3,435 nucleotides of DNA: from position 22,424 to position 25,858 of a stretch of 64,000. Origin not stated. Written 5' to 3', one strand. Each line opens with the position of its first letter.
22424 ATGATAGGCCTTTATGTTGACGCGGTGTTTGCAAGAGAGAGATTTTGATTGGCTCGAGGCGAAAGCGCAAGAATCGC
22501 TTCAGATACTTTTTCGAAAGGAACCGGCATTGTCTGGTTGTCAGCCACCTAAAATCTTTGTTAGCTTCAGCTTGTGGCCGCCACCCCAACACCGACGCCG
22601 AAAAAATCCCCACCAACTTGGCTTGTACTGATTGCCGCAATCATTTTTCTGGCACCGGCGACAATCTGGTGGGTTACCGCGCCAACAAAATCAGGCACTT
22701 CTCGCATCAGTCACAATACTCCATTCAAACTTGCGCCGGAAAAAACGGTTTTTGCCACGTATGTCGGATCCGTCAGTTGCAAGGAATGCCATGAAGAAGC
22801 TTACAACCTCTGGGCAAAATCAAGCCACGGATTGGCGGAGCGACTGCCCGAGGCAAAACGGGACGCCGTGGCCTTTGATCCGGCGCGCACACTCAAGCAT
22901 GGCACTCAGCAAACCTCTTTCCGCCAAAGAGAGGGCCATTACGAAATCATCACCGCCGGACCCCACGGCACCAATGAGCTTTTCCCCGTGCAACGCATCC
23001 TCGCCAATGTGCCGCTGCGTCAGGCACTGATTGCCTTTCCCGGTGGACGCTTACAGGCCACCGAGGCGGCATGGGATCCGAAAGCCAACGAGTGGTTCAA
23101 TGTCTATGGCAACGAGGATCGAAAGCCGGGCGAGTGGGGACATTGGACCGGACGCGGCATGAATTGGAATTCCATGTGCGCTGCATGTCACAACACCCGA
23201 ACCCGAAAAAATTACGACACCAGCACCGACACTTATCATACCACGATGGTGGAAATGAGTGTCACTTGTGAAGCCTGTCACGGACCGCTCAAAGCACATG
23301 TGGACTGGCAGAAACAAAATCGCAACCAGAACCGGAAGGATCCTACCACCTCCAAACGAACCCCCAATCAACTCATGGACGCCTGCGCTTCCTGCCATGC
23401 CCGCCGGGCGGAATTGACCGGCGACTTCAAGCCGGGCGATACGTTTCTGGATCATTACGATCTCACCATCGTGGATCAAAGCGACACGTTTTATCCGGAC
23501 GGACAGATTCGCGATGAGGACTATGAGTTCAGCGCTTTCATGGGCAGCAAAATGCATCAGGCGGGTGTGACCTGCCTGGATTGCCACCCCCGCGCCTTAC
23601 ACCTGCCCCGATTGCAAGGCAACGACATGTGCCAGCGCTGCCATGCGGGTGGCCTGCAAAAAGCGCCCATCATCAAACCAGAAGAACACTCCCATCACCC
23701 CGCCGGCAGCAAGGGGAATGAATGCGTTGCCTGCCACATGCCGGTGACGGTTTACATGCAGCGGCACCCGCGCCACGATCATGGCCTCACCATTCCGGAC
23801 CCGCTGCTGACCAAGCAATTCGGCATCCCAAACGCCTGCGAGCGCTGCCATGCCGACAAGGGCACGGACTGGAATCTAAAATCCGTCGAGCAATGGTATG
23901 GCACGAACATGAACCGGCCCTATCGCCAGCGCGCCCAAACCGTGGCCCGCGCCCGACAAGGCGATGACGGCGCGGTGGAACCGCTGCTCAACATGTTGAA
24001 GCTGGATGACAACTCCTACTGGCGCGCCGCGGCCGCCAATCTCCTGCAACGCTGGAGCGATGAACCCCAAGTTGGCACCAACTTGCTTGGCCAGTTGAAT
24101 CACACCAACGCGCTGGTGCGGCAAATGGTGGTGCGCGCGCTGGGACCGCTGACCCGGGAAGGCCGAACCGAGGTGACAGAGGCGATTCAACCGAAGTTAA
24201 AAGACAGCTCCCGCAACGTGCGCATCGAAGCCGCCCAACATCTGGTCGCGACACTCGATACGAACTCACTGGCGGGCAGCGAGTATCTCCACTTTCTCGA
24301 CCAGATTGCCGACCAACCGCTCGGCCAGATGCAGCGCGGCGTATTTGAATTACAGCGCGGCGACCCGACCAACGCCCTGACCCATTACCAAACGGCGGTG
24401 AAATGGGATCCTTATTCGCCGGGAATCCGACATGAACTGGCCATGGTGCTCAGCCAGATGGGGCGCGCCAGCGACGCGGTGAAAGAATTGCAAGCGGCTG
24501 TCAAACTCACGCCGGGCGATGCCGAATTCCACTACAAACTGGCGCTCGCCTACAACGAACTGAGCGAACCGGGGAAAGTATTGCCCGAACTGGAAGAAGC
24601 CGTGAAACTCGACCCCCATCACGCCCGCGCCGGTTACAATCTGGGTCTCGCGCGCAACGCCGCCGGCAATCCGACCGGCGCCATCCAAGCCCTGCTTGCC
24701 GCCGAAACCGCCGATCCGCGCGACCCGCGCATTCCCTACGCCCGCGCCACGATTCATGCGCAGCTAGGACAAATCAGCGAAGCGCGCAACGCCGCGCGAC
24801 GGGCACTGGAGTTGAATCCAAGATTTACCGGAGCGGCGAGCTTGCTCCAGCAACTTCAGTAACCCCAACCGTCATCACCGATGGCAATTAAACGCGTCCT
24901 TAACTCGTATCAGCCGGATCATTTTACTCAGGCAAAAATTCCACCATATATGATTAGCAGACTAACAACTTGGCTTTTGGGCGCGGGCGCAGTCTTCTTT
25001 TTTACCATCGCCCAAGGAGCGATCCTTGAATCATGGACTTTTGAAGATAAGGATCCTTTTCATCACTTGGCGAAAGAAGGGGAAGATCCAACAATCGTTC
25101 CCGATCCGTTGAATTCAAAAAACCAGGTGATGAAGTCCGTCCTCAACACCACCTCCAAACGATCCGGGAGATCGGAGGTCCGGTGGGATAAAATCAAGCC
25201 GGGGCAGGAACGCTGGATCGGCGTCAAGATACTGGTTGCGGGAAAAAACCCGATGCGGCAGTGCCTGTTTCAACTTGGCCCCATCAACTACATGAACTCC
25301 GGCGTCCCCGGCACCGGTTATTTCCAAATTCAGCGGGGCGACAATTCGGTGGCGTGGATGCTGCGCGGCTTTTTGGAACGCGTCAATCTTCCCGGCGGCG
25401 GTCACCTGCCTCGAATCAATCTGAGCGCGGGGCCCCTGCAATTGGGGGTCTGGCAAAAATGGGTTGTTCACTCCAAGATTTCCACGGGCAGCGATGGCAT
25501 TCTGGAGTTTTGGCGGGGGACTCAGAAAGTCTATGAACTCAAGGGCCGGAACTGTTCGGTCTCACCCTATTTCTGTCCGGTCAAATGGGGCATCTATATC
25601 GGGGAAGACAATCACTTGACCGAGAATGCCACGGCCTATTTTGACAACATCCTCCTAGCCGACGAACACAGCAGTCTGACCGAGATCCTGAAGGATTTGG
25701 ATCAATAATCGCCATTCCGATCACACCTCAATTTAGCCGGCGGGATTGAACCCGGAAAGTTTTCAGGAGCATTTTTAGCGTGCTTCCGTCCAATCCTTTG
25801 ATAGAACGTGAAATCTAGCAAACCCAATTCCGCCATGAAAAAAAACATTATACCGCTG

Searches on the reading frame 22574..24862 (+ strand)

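Call 81: search_protein_families(library=pfam, proteins=[window:22574-24862:+], max_evalue=0.0001)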
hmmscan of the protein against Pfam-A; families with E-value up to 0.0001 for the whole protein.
window:22574-24862:+ (762 aa): 18 families
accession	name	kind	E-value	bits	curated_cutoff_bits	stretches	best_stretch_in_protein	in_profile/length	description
PF13414.12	TPR_11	-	1.4e-19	70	26.8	1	628-661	6-39/42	TPR repeat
PF13432.12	TPR_16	-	5.9e-18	65.4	32.7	1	671-718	18-65/65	Tetratricopeptide repeat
PF07719.23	TPR_2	-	1.9e-17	62.3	27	0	722-750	5-33/34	Tetratricopeptide repeat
PF14559.12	TPR_19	-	8.7e-17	61.7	25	1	593-657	2-66/68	Tetratricopeptide repeat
PF13428.12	TPR_14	-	2.8e-15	55.7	23.5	0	617-657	2-42/44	Tetratricopeptide repeat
PF00515.34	TPR_1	-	5.4e-14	51.8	27.8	0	722-751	5-34/34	Tetratricopeptide repeat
PF13181.12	TPR_8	-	6.1e-14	51.4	25.7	0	722-750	5-33/34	Tetratricopeptide repeat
PF13431.12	TPR_17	-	1.1e-13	50.7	24.4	0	604-636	1-33/34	Tetratricopeptide repeat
PF14522.11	Cytochrome_C7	-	1e-11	44.9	24.8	0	200-275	14-66/67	Cytochrome c7 and related cytochrome c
PF13371.12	TPR_9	-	2.2e-11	44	35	1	593-650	6-63/73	Tetratricopeptide repeat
PF13646.12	HEAT_2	-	1.2e-09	38.8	27.7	1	504-560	4-58/88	HEAT repeats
PF13435.11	Cytochrome_C554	-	8.4e-09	36.7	20.8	0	198-237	47-84/84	Cytochrome c554 and c-prime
PF13429.12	TPR_15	-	9.4e-08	32.2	26.2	0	575-675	139-239/280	Tetratricopeptide repeat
PF13424.12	TPR_12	-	2.1e-06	28.3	30.1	0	587-645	8-74/77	Tetratricopeptide repeat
PF14537.11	Cytochrom_c3_2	-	4.6e-06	27.4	25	0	200-277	7-66/79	Cytochrome c3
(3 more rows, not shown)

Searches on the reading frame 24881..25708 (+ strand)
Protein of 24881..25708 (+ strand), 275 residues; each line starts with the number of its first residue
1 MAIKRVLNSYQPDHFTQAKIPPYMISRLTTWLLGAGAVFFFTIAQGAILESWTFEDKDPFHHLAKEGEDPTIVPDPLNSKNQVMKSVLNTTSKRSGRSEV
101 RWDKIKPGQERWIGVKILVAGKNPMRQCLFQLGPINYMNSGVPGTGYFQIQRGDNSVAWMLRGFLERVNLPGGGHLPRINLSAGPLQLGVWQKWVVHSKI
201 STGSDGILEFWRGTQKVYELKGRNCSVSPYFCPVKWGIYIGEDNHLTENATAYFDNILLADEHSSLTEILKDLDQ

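Call 81: search_protein_families(library=pfam, proteins=[window:24881-25708:+], max_evalue=0.0001)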
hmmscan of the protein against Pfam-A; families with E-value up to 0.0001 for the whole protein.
window:24881-25708:+ (275 aa): 1 family
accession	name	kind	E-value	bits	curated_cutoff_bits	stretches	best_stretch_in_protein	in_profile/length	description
PF14099.13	Polysacc_lyase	-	6.7e-10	39.6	29.9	1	83-257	34-209/210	Polysaccharide lyase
